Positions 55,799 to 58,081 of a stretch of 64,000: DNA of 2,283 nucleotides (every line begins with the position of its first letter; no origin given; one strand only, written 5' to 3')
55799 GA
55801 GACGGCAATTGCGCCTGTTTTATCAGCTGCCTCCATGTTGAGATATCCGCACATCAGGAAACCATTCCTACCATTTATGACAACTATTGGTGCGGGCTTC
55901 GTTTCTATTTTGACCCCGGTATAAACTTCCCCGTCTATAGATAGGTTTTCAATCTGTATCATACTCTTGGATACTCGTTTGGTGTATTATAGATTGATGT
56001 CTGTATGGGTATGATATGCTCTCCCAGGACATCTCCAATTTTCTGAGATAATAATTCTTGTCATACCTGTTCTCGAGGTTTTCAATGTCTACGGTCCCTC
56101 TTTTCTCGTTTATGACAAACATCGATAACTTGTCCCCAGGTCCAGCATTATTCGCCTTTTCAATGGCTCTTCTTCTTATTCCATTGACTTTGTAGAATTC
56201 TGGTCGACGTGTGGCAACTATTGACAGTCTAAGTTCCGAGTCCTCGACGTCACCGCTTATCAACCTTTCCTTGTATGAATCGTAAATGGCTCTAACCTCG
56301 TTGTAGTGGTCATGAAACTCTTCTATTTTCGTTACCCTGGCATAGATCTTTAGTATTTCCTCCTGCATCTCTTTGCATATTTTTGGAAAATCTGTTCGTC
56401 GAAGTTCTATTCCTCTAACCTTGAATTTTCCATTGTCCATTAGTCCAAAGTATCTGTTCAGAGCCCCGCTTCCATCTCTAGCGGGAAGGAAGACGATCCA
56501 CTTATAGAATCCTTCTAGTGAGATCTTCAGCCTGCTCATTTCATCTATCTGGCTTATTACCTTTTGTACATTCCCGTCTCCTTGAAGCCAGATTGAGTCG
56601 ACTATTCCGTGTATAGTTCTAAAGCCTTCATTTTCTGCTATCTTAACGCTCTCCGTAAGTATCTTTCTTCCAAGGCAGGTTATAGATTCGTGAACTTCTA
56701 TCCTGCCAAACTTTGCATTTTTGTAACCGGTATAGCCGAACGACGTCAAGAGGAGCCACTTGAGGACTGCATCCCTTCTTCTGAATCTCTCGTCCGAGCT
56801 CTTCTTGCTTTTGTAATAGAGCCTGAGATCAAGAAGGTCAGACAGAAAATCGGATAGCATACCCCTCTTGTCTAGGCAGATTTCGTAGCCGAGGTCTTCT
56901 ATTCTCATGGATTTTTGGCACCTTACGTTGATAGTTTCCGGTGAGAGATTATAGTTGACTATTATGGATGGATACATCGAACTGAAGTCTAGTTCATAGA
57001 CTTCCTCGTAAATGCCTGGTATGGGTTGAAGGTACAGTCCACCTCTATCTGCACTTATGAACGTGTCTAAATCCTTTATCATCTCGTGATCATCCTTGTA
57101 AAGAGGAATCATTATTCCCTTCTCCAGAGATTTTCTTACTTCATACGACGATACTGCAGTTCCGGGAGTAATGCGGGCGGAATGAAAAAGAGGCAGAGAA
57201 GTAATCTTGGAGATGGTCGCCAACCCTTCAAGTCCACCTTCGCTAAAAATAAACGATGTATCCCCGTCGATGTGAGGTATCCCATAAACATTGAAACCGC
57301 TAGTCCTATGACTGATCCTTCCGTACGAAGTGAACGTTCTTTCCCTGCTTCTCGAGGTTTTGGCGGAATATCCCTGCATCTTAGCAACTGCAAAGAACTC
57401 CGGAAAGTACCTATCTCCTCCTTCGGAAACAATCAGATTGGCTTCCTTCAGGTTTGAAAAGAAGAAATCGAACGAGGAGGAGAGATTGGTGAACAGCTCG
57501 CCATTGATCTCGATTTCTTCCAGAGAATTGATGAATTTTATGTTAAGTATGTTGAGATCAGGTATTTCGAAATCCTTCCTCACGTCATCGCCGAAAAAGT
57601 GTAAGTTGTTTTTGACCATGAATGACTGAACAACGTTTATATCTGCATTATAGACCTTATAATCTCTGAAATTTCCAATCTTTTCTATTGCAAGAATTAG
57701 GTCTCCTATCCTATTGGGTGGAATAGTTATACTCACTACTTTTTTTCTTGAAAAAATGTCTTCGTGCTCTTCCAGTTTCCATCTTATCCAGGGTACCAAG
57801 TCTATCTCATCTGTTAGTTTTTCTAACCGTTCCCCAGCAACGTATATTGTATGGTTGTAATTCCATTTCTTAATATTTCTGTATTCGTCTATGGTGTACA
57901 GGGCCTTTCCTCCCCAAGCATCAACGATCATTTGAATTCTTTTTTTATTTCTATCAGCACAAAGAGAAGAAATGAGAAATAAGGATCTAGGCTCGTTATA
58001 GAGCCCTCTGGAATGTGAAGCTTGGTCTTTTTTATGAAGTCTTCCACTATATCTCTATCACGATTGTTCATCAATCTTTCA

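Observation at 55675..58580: Translationally coupled four-gene cassette: 156-aa unknown, 72-aa unknown, exonuclease-dead PolB2-like polymerase, DUF1805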

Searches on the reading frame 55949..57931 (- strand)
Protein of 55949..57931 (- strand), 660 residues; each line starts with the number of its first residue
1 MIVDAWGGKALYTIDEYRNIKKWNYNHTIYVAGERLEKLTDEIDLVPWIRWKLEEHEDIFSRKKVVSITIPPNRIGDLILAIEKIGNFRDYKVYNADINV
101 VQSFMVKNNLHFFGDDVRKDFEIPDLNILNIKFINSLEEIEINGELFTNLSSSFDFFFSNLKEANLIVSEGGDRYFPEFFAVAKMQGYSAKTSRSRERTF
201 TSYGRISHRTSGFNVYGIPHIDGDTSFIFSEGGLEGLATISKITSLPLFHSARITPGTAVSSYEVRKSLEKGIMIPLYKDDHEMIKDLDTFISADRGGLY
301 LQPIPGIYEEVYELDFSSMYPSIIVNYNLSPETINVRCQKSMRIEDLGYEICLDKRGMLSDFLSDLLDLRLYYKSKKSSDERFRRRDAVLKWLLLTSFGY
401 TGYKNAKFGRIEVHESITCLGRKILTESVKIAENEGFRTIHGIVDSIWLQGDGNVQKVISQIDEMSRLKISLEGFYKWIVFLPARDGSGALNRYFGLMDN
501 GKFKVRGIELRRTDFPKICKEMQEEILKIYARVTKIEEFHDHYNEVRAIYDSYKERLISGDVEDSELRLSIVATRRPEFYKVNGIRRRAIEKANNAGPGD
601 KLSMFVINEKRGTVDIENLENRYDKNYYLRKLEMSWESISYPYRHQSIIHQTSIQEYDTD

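Call 3: search_protein_families(library=pfam, proteins=[window:55949-57931:-], max_evalue=1)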
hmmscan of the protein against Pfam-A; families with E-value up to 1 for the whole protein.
window:55949-57931:- (660 aa): 2 families
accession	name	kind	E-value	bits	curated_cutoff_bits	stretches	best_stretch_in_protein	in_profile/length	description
PF00136.26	DNA_pol_B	-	5.3e-22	78.7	23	1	294-628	42-426/453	DNA polymerase family B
PF20284.3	CTD8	-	0.054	14.2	27.6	1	523-573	34-84/127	C-terminal domain 8 of the ABC-three component (ABC-3C) systems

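Call 4: search_protein_families(library=ncbifam, proteins=[window:55949-57931:-], max_evalue=1)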
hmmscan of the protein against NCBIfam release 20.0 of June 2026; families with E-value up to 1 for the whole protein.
window:55949-57931:- (660 aa): 9 families
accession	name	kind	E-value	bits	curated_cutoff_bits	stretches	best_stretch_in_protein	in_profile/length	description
NF004416.0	PRK05761.1-2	equivalog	4.7e-155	517.6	516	1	88-648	89-654/665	type B DNA-directed DNA polymerase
NF004418.0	PRK05761.1-4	subfamily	1e-78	265.3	692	1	197-645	225-695/717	type B DNA-directed DNA polymerase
NF004417.0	PRK05761.1-3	equivalog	8.9e-48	162.9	780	1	296-639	486-840/858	DNA-directed DNA polymerase I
NF004419.0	PRK05761.1-5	equivalog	7.6e-34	116.8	1285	1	296-583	553-847/932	DNA-directed DNA polymerase I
NF004415.0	PRK05761.1-1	equivalog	1.1e-27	96.4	1289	1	296-583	495-791/883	DNA-directed DNA polymerase I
NF004421.0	PRK05762.1-2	equivalog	3e-20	72.1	570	1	295-537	411-675/795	DNA polymerase II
TIGR00592.1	pol2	superfamily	1.4e-13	49.9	239.95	1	295-547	800-1070/1176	DNA polymerase (pol2)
NF004422.0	PRK05762.1-4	equivalog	7.7e-13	47.7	1103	1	294-545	402-674/789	DNA polymerase II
NF004420.0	PRK05762.1-1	equivalog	2.6e-10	39.6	1435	1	294-545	398-668/783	DNA polymerase II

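Call 14: find_homologous_proteins(query=window:55949-57931:-, max_evalue=1e-10)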
Query window:55949-57931:- (660 aa): 2634 proteins with E <= 1e-10 among 8000 candidates; the best 120 are listed.
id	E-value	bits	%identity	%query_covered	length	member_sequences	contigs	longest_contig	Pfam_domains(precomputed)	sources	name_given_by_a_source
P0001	0.0e+0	1499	100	100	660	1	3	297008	PF00136.27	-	-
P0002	0.0e+0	1319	76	71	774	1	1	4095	PF00136.27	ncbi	-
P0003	0.0e+0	1318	85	100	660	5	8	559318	PF00136.27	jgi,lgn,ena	jgi:DNA polymerase I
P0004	0.0e+0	1272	81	100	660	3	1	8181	PF00136.27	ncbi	-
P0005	0.0e+0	1270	82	100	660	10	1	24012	PF00136.27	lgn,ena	-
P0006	0.0e+0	1262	80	100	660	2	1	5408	PF00136.27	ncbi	-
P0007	0.0e+0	1249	80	100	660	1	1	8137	PF00136.27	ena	-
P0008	0.0e+0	1247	80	100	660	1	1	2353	PF00136.27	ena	-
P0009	0.0e+0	1247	80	100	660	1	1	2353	PF00136.27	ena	-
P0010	0.0e+0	1246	80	100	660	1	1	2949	PF00136.27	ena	-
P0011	0.0e+0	1246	80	100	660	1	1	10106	PF00136.27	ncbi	-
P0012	0.0e+0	1244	80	100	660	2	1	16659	PF00136.27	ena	-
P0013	0.0e+0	1240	79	100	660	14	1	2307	PF00136.27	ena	-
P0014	0.0e+0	1235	79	100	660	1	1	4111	PF00136.27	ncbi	-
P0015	0.0e+0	1235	79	100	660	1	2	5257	PF00136.27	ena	-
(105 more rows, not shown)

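Call 16: find_related_loci(query=A1, collection=genome_contigs, flank=6000)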
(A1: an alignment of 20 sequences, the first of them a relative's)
Query A1 (660 aa) in genome_contigs; peptide patterns used: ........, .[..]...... (x = any residue, [..] = any of these).
420 stretches matched a pattern; 398 encode a relative of the query (tblastn E <= 1e-3); the best 80 are kept; 80 distinct loci.
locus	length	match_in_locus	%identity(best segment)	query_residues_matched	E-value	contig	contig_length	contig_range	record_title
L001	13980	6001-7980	85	1-660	0e+0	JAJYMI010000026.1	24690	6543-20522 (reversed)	MAG: Thermoplasmata archaeon isolate DBS2-4.bin120 NODE_3428_length_24690_cov_3.15426, whole genome shotgun sequence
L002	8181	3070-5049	81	1-660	0e+0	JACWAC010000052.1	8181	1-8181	MAG: Thermoplasmatales archaeon isolate A_EUR_01 NODE_63_length_8181_cov_7.962466, whole genome shotgun sequence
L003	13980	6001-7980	81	1-660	0e+0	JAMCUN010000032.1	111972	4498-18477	MAG: Thermoplasmatota archaeon isolate FK_Sedi_A_Bin.125 NODE_210_length_111972_cov_4.19455, whole genome shotgun sequen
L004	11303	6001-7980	80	1-660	0e+0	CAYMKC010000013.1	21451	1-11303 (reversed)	MAG TPA_asm: uncultured Thermoplasmatales archaeon isolate SRP271791_co2_52 genome assembly, contig: NODE_537_length_214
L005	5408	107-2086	80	1-660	0e+0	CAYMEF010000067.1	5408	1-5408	MAG TPA_asm: uncultured Thermoplasmatales archaeon isolate SRP271791_co2_51 genome assembly, contig: NODE_4585_length_54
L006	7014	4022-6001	80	1-660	0e+0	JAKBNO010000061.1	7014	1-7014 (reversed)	MAG: Thermoplasmata archaeon isolate LL2.bin60 NODE_16889_length_7014_cov_3.3116, whole genome shotgun sequence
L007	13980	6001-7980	80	1-660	0e+0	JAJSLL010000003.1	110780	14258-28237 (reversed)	MAG: Thermoplasmatales archaeon isolate IK54 56, whole genome shotgun sequence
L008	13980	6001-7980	80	1-660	0e+0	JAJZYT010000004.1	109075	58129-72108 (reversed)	MAG: Thermoplasmata archaeon isolate TL1-5.bin67 NODE_109_length_109075_cov_23.941321, whole genome shotgun sequence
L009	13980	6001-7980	79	1-660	0e+0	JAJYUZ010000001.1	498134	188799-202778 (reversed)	MAG: Thermoplasmata archaeon isolate FK1.bin53 NODE_13_length_498134_cov_11.057288, whole genome shotgun sequence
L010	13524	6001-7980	78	1-660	0e+0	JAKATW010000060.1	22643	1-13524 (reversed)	MAG: Thermoplasmata archaeon isolate YP3.bin108 NODE_2754_length_22643_cov_1.52874, whole genome shotgun sequence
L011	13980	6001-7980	78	1-660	0e+0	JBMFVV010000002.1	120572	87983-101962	MAG: Thermoplasmata archaeon isolate KM4364-01 NODE_2_length_120572_cov_241.127731, whole genome shotgun sequence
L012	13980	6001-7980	78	1-660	0e+0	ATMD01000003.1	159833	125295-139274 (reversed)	MAG: Thermoplasmatales archaeon I-plasma AMDU3_IPLC00003, whole genome shotgun sequence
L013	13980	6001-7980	77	1-660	0e+0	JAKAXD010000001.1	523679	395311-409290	MAG: Thermoplasmata archaeon isolate YP5.bin4 NODE_4_length_523679_cov_221.923295, whole genome shotgun sequence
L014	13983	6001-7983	74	1-660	0e+0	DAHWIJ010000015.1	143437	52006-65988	MAG TPA_asm: Thermoplasmatales archaeon isolate clean190 k141_782689, whole genome shotgun sequence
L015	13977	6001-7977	68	1-660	0e+0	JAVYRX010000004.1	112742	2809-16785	MAG: Thermoplasmatales archaeon isolate DRTY-16_202007_bins_2 DRTY-16_202007_bins_2_scaffold_4, whole genome shotgun seq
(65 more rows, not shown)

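Call 27: search_dna_similar(query=window:55949-57931:-, collection=plasmids, mode=protein, max_rows=25)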
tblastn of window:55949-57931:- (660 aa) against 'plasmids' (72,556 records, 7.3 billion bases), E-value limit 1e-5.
Records with a match: 110; places in all: 139; records where one place covers at least 80% of the query: 10.
Best place of each record, by identity: <60% 110.
By first word of the organism name: Haladaptatus 15; Halobacterium 11; Haloarcula 9; Natrinema 8; Haloplanus 7; Halorubrum 6; Halobaculum 5; Halorussus 4; Halalkalicoccus 3; Halorientalis 3; and 27 more.
By predicted mobility (MOB-suite, as given by PLSDB): non-mobilizable 110.
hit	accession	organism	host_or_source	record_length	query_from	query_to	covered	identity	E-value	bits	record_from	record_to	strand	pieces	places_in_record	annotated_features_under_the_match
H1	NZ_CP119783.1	Haladaptatus sp. YSMS36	cell culture,sediment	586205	10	642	96%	28.8%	8e-64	237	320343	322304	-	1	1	type B DNA-directed DNA polymerase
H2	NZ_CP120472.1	Haladaptatus sp. DYSN1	cell culture,sediment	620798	10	642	96%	28.8%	8e-64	237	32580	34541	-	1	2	type B DNA-directed DNA polymerase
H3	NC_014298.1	Halalkalicoccus jeotgali B3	-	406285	24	660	97%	28.0%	1e-55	213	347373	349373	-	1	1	type B DNA-directed DNA polymerase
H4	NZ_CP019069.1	Halorientalis sp. IM1011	cell culture,saltern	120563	10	642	96%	27.7%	4e-63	234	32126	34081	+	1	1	type B DNA-directed DNA polymerase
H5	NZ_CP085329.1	Haladaptatus salinisoli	cell culture,saline soil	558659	24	642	94%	27.8%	5e-64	238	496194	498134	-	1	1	type B DNA-directed DNA polymerase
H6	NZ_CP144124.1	Halalkalicoccus sp. CGA53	cell culture,sediment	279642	82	642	85%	29.8%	6e-63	234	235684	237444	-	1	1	type B DNA-directed DNA polymerase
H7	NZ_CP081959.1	Halobaculum magnesiiphilum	cell culture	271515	82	657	87%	28.4%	4e-66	244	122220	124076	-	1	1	type B DNA-directed DNA polymerase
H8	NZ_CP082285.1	Halobaculum rubrum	sediment sample,sediment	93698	82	642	85%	28.7%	2e-64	239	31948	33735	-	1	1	type B DNA-directed DNA polymerase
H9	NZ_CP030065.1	Halorubrum sp. PV6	salt water,water sample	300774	82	642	85%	28.2%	9e-62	231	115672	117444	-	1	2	type B DNA-directed DNA polymerase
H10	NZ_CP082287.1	Halobaculum roseum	cell culture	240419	82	642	85%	28.1%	1e-63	236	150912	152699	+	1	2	type B DNA-directed DNA polymerase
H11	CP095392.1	Natribaculum breve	cell culture,saline soil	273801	187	651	70%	32.9%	8e-60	225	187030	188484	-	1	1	record has no annotation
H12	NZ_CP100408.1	Haloarcula marina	cell culture,sediment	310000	135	642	77%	29.6%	9e-63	234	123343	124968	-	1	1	type B DNA-directed DNA polymerase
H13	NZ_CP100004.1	Halorussus vallis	cell culture,saline soil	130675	178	642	70%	32.3%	1e-65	242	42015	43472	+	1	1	type B DNA-directed DNA polymerase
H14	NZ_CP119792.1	Haladaptatus sp. QDMS2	cell culture,sediment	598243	180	642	70%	32.3%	1e-63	236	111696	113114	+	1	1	type B DNA-directed DNA polymerase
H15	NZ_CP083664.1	Haloprofundus salinisoli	cell culture,saline soil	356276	180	648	71%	31.9%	2e-63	235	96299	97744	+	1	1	type B DNA-directed DNA polymerase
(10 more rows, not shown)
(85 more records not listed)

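Call 28: get_annotated_region(hit=H3, flank=4000)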
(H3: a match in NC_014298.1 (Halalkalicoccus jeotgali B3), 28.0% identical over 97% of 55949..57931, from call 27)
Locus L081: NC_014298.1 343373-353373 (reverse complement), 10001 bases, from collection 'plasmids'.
description: Halalkalicoccus jeotgali B3 plasmid 1, complete sequence
organism: Halalkalicoccus jeotgali B3 (NCBI taxid 795797)
taxonomy: Archaea; Euryarchaeota; Halobacteria; Halobacteriales; Halococcaceae; Halalkalicoccus; Halalkalicoccus jeotgali; Halalkalicoccus jeotgali B3
host: -; source: -; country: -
typing (MOB-suite, as given by PLSDB): non-mobilizable
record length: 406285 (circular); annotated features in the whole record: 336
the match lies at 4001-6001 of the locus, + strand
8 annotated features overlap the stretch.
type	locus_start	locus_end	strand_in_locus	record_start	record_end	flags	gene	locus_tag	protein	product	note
CDS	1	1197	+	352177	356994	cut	-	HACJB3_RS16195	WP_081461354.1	glycoside hydrolase family 2 TIM barrel-domain containing protein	GO:0005975 - carbohydrate metabolic process [Evidence IEA]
CDS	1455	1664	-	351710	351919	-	-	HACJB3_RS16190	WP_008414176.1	hypothetical protein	-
CDS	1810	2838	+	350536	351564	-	-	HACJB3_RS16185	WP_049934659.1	Cdc6/Cdc18 family protein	-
CDS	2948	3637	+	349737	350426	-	-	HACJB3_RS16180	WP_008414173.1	hypothetical protein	-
CDS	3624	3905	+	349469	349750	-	-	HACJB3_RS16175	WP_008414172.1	hypothetical protein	-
CDS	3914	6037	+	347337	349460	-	-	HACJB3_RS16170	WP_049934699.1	type B DNA-directed DNA polymerase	-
CDS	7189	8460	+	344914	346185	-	-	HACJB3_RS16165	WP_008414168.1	hypothetical protein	-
CDS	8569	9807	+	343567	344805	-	-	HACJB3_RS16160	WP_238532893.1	PQQ-binding-like beta-propeller repeat protein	-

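Call 29: get_annotated_region(hit=H1, flank=4000)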
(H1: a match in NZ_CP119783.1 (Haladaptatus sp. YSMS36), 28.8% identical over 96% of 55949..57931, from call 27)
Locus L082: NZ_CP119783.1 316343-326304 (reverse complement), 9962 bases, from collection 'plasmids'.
description: Haladaptatus sp. YSMS36 plasmid unnamed1, complete sequence
organism: Haladaptatus sp. YSMS36 (NCBI taxid 3033384)
taxonomy: Archaea; Euryarchaeota; Halobacteria; Halobacteriales; Haladaptataceae; Haladaptatus; Haladaptatus sp. YSMS36
host: -; source: cell culture,sediment; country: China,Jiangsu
typing (MOB-suite, as given by PLSDB): non-mobilizable
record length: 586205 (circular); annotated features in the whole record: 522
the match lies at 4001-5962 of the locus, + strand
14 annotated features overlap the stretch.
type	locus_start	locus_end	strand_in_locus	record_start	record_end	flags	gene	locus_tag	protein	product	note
CDS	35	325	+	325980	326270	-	-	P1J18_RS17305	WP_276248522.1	PadR family transcriptional regulator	-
CDS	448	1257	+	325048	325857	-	-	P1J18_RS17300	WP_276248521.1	CPBP family intramembrane glutamic endopeptidase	GO:0071586 - CAAX-box protein processing [Evidence IEA]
CDS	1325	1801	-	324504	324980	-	-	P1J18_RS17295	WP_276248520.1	hypothetical protein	-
CDS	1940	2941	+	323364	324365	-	-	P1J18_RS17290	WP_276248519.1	Cdc6/Cdc18 family protein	-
CDS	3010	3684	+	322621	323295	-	-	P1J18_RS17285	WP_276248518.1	hypothetical protein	-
CDS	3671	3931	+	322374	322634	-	-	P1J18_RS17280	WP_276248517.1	hypothetical protein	-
CDS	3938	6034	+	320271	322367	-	-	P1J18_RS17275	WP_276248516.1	type B DNA-directed DNA polymerase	-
CDS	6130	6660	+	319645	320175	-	-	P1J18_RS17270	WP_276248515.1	sugar-specific transcriptional regulator TrmB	-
CDS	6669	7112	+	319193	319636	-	-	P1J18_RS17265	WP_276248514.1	hypothetical protein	-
CDS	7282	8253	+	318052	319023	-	-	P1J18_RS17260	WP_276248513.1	TFIIB-type zinc ribbon-containing protein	-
CDS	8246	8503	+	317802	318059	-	-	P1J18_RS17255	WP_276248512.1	transcriptional regulator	-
CDS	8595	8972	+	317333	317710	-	-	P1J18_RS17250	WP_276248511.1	helix-turn-helix domain-containing protein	-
CDS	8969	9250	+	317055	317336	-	-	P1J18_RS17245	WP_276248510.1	hypothetical protein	-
CDS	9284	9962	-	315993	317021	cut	-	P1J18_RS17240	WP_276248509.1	2-hydroxyacid dehydrogenase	-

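Call 46: search_solved_structures(query=window:55952-57931:-, max_evalue=0.00001, show_alignments=2)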
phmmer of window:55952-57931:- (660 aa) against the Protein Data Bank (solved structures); distinct sequences matched with E-value up to 0.00001: 55.
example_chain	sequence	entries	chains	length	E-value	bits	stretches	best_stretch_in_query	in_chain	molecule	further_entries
8s84_A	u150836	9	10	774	6.9e-31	110.6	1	236-648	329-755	DNA polymerase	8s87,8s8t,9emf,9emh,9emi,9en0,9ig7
5vu5_A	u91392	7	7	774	8.9e-31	110.3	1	236-631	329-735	DNA polymerase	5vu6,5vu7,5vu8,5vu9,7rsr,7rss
1wns_A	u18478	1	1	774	2.5e-30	108.8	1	236-631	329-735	DNA POLYMERASE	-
4k8z_A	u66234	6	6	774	2.5e-30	108.8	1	236-631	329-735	DNA polymerase | DNA polymerase,DNA polymerase,DNA polymerase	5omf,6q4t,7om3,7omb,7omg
6wya_A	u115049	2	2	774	3.8e-30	108.2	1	236-634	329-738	DNA polymerase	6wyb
1wn7_A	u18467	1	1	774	5.8e-30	107.6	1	236-631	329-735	Family B DNA Polymerase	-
5mdn_A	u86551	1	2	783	3.6e-29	104.9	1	237-543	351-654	DNA polymerase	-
7tqw_A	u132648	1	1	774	4e-29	104.8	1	236-631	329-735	DNA polymerase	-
7rsu_A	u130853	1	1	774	4e-29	104.8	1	236-631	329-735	DNA polymerase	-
7b06_A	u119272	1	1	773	4.5e-29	104.6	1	238-631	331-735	DNA polymerase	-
7b08_A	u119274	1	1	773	7.6e-29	103.9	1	238-631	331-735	DNA polymerase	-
2vwj_A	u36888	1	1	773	8.9e-29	103.6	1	238-631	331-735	DNA POLYMERASE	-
1tgo_A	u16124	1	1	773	8.9e-29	103.6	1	238-631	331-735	PROTEIN (THERMOSTABLE B DNA POLYMERASE)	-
2xhb_A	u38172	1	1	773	8.9e-29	103.6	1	238-631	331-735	DNA POLYMERASE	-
2vwk_A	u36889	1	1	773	9e-29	103.6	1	238-631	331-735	DNA POLYMERASE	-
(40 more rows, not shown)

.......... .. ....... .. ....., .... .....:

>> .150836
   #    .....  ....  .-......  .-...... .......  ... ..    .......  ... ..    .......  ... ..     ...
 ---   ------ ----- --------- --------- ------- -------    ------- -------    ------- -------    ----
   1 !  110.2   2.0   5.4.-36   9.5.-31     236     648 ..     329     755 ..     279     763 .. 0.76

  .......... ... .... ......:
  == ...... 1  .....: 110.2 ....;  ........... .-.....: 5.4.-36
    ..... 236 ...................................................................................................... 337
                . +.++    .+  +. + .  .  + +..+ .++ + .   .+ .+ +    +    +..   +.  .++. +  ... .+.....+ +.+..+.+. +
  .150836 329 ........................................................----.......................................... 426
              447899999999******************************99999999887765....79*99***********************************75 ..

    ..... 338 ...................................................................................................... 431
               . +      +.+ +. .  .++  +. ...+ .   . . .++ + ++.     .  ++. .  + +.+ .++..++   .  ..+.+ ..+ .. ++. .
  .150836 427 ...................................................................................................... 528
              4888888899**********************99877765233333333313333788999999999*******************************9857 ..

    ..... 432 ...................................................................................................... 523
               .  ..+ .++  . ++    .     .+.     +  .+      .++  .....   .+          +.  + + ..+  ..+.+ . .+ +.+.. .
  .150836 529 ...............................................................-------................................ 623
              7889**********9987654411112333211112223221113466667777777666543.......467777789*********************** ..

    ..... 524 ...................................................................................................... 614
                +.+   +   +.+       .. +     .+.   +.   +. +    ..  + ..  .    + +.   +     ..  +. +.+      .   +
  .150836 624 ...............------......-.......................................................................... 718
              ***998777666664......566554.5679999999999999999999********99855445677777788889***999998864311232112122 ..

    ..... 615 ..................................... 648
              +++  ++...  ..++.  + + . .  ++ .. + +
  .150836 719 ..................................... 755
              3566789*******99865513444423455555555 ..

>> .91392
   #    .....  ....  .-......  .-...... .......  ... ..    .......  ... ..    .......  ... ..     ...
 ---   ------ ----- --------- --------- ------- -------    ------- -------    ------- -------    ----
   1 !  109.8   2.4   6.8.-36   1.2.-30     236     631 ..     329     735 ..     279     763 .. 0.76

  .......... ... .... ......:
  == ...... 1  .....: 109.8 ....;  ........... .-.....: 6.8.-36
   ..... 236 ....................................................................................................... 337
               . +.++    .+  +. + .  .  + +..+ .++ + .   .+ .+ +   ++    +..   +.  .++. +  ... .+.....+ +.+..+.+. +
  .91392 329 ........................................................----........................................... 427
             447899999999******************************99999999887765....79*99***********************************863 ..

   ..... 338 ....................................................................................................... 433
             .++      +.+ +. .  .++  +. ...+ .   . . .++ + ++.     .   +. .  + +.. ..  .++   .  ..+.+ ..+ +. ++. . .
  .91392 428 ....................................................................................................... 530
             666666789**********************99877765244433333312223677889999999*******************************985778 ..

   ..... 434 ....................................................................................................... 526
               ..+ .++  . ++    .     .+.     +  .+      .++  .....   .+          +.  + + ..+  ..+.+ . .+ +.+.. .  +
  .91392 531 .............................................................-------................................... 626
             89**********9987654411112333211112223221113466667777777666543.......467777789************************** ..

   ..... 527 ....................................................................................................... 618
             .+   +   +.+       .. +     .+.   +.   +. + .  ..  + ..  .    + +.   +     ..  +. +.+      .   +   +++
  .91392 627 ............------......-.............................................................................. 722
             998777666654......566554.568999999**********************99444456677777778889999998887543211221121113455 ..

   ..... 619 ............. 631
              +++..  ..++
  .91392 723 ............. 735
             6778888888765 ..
